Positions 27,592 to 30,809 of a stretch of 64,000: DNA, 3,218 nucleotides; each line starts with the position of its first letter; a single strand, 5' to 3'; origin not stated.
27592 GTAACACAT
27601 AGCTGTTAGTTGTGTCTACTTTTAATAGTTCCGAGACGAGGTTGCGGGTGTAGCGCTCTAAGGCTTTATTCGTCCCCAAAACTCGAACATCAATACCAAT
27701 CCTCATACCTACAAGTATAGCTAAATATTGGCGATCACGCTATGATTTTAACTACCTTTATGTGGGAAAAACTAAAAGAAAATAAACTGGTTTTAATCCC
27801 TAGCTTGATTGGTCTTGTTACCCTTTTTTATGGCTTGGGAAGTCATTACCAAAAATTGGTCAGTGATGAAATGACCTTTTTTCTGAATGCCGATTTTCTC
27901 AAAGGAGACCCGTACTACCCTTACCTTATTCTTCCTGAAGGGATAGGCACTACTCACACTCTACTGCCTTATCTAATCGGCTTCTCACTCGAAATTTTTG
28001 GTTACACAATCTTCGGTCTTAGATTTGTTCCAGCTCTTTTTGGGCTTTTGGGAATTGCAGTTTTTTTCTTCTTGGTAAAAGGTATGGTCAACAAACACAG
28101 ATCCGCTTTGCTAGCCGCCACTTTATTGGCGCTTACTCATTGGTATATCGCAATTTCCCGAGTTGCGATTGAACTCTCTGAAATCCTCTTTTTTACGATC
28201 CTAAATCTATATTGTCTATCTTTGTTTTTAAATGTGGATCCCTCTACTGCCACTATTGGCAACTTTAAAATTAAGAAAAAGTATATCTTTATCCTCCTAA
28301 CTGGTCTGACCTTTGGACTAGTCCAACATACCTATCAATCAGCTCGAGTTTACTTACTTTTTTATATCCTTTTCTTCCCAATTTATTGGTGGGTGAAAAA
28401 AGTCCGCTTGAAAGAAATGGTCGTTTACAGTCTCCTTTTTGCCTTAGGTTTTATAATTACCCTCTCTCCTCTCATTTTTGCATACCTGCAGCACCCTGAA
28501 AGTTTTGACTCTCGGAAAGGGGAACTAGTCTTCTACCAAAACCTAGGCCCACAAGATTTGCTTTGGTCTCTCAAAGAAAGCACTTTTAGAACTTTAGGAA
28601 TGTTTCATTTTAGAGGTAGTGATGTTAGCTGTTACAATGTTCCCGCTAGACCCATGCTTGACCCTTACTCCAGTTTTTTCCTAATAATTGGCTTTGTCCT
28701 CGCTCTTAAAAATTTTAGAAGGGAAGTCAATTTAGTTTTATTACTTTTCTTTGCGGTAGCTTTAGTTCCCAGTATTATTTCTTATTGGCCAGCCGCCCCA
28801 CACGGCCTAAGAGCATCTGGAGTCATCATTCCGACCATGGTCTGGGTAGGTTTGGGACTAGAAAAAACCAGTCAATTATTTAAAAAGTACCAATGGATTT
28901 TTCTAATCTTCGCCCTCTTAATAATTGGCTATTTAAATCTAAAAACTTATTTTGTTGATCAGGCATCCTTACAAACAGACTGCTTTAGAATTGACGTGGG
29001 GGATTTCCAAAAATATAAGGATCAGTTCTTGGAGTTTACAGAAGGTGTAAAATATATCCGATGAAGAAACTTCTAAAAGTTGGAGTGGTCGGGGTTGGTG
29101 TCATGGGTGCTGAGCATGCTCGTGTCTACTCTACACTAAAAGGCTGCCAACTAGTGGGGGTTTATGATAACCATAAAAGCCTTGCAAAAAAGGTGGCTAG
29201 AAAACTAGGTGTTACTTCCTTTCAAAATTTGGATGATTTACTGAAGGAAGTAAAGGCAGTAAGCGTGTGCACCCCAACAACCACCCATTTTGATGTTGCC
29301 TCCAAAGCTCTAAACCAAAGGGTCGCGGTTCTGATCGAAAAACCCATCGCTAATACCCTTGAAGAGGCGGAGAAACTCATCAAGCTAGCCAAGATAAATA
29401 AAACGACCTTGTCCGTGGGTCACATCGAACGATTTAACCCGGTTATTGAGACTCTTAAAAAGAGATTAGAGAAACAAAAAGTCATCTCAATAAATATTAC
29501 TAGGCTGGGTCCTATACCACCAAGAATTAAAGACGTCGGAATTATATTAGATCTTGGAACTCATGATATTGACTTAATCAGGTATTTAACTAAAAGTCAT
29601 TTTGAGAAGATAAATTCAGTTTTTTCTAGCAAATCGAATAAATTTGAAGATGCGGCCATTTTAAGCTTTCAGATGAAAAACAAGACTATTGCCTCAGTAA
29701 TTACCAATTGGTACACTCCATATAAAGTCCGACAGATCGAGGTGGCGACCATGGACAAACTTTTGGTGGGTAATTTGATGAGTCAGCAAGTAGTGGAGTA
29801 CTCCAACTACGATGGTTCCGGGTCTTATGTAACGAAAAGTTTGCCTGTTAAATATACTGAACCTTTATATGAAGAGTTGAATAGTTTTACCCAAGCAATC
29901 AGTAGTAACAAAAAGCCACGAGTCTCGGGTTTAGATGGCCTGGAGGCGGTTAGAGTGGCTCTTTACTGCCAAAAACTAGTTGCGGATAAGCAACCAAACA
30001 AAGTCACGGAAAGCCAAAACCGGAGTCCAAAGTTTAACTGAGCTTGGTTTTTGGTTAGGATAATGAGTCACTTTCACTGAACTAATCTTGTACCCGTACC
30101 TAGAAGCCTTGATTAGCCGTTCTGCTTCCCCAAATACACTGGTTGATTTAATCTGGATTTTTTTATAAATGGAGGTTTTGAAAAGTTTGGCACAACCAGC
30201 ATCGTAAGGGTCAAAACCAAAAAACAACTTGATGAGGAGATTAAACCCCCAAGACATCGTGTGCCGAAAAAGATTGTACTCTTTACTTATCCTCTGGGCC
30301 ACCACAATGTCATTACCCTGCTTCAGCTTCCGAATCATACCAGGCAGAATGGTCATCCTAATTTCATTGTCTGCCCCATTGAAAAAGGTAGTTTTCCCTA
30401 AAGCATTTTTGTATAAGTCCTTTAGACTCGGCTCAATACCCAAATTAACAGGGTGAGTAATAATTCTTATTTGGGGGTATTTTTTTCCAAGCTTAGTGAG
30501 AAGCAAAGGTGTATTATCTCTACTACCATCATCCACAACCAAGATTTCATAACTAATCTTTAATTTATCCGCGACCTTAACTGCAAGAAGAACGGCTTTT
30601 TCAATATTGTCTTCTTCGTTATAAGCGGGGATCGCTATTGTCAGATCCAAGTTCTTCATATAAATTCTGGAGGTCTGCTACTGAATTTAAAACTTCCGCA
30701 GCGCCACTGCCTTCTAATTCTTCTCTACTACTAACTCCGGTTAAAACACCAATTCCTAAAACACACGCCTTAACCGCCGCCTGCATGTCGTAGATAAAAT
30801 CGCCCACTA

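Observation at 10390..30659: Multi-module extracytoplasmic glycosylation system built on polyprenyl-phosphate-sugar donors: repeated Dpm1-like GT2 enzymes, GT-C transferases and DUF2079 proteins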

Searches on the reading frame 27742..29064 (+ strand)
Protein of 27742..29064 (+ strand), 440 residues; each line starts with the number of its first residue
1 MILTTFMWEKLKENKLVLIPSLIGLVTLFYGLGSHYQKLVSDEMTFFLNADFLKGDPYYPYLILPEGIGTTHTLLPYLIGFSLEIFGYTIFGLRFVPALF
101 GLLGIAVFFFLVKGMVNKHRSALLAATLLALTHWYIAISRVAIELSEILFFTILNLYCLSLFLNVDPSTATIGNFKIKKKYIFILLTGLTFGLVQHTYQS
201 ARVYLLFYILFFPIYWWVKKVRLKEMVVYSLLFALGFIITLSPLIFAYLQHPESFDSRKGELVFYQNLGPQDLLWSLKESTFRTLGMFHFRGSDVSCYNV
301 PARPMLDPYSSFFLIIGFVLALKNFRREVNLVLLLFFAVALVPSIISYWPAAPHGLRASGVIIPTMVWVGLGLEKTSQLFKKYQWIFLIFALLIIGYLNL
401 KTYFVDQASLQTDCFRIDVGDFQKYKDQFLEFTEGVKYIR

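Call 4: search_protein_families(library=pfam, proteins=[window:27742-29064:+], max_evalue=0.01)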
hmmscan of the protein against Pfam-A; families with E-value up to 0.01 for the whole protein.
window:27742-29064:+ (440 aa): 2 families
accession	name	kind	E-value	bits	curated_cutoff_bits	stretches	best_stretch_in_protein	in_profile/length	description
PF02366.24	PMT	-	4.6e-09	36.6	22.7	1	85-245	77-231/245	Dolichyl-phosphate-mannose-protein mannosyltransferase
PF13231.12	PMT_2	-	2e-05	25.3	26.1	1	75-243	6-157/160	Dolichyl-phosphate-mannose-protein mannosyltransferase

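Call 13: search_protein_families(library=ncbifam, proteins=[window:27742-29064:+], max_evalue=0.01)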
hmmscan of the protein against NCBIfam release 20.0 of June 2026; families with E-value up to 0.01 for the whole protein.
window:27742-29064:+ (440 aa): 1 family
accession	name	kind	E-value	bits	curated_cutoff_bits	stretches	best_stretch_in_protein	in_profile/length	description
TIGR04154.1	archaeo_STT3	subfamily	4.5e-06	25.3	450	1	75-240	73-250/831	oligosaccharyl transferase, archaeosortase A system-associated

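Call 52: search_solved_structures(query=window:27742-29064:+, max_evalue=10, show_alignments=3)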
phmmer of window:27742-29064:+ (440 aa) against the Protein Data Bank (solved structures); distinct sequences matched with E-value up to 10: 0.

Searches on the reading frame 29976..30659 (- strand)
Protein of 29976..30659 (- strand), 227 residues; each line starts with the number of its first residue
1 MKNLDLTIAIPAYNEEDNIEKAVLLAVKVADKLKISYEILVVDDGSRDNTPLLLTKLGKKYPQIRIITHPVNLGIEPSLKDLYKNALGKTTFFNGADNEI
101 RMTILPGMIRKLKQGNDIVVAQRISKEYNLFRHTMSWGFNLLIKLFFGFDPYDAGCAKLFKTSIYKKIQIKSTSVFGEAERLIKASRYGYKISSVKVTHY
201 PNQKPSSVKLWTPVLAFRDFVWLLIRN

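Call 4: search_protein_families(library=pfam, proteins=[window:29976-30659:-], max_evalue=0.01)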
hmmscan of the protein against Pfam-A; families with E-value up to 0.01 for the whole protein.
window:29976-30659:- (227 aa): 1 family
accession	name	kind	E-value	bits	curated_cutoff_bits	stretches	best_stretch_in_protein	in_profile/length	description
PF00535.33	Glycos_transf_2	-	2.2e-22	80.2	23.3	1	7-165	1-164/168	Glycosyl transferase family 2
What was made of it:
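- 29976..30659 (-): GT2_227: divergent GtrB/PgfS-like GT2. Its DXD motif reads G-A-D and its C-terminal motif is degraded, so it may have weak or altered activity. PF00535 2.2e-22 (call 4).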

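Call 66: search_protein_families(library=ncbifam, proteins=[window:29976-30659:-], max_evalue=0.001)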
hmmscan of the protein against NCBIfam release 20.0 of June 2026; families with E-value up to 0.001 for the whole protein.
window:29976-30659:- (227 aa): 14 families
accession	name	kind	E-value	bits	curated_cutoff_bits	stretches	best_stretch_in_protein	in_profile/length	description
NF047588.1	GlcsyltransPgfSStrep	equivalog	4.5e-15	55.7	500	1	5-127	2-125/308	glycosyltransferase PgfS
NF007986.1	PRK10714.1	equivalog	8e-14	51.4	529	1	6-157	8-160/316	undecaprenyl-phosphate 4-deoxy-4-formamido-L-arabinose transferase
TIGR03937.1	PgaC_IcaA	equivalog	6.7e-11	41.8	422.3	1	6-116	47-154/407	poly-beta-1,6-N-acetyl-D-glucosamine synthase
NF007482.0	PRK10073.1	equivalog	2.4e-08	33.4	423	1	5-122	7-119/334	glycosyltransferase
NF058614.1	PPMAGASynPpgS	equivalog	1e-07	31.6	370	1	5-127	1-117/226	polyprenyl-phospho-N-acetylgalactosaminyl synthase PpgS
NF041875.1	EPS_EpsD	equivalog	1.6e-07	31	370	1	6-127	1-119/325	exopolysaccharide biosynthesis glycosyltransferase EpsD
NF038302.1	EPS_HpsE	equivalog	5.1e-07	29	300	1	4-63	1-60/307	hormogonium polysaccharide biosynthesis glycosyltransferase HpsE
TIGR04283.1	glyco_like_mftF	equivalog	4.3e-06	26.5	182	1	6-60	1-52/221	TIGR04283 family arsenosugar biosynthesis glycosyltransferase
TIGR03965.1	mycofact_glyco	equivalog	1e-05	24.6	280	1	5-124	75-191/467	mycofactocin biosynthesis glycosyltransferase MftF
NF041391.1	DPhHxTase_Halo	equivalog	2.1e-05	23.6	375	1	12-198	3-182/213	dolichyl-phosphate hexose transferase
NF047683.1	TeichurnBiosyTuaG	equivalog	2.9e-05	23.8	400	1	6-93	8-92/252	teichuronic acid biosynthesis protein TuaG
NF010496.0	PRK13915.1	equivalog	5e-05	22.5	262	1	5-58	32-85/307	glucosyl-3-phosphoglycerate synthase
NF050050.1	ProtGlycPglI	equivalog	8.9e-05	22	500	1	6-135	4-131/306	GalNAc(5)-diNAcBac-PP-undecaprenol beta-1,3-glucosyltransferase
TIGR04009.1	wcaE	equivalog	0.00051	19.4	369.2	1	8-118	5-112/248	colanic acid biosynthesis glycosyltransferase WcaE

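Call 68: search_solved_structures(query=window:29976-30659:-, max_evalue=0.01, show_alignments=2)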
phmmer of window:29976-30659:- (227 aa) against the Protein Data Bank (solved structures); distinct sequences matched with E-value up to 0.01: 12.
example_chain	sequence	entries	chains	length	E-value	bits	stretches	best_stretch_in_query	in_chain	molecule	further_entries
5eke_A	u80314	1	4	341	1.4e-13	54.1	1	4-128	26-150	Uncharacterized glycosyltransferase sll0501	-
5ekp_C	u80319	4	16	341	1.4e-13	54.1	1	4-128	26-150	Uncharacterized glycosyltransferase sll0501 | Glycosyltransferase sll0501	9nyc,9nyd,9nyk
9nye_A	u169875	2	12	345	1.4e-13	54.1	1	4-128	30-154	Glycosyltransferase sll0501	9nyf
9bhc_C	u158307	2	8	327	7.6e-11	45.2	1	6-157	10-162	Undecaprenyl-phosphate 4-deoxy-4-formamido-L-arabinose transferase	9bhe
8vxh_A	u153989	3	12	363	9.8e-11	44.8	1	6-157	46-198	Undecaprenyl-phosphate 4-deoxy-4-formamido-L-arabinose transferase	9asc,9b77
9hwj_A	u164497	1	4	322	1.1e-10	44.6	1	6-157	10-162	Undecaprenyl-phosphate 4-deoxy-4-formamido-L-arabinose transferase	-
5mlz_A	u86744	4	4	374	1.4e-10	44.3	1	3-126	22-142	Dolichol monophosphate mannose synthase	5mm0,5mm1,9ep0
2z87_A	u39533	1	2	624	1.5e-05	27.9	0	7-75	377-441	Chondroitin synthase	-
2z86_A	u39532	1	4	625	1.5e-05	27.9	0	7-75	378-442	Chondroitin synthase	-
6p61_A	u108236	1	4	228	0.00014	24.7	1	6-101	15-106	Glycosyltransferase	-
3bcv_A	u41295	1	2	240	0.00021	24.2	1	7-99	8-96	Putative glycosyltransferase protein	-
5hea_A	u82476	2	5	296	0.00065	22.5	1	6-122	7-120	Putative glycosyltransferase (GalT1)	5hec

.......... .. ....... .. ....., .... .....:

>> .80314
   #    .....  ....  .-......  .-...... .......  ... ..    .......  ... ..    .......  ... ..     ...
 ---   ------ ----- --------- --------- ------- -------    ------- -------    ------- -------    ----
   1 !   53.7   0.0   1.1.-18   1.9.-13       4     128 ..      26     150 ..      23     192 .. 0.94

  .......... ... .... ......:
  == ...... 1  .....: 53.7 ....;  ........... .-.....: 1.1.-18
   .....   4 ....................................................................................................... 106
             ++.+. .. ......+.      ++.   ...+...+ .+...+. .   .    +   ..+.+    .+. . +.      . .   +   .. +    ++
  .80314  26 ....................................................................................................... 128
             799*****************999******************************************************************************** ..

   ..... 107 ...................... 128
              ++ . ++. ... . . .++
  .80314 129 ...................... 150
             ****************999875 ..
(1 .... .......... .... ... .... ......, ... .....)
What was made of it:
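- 29976..30659 (-): GtrB 1.4e-13 over the N-terminal 125 residues only (call 68).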
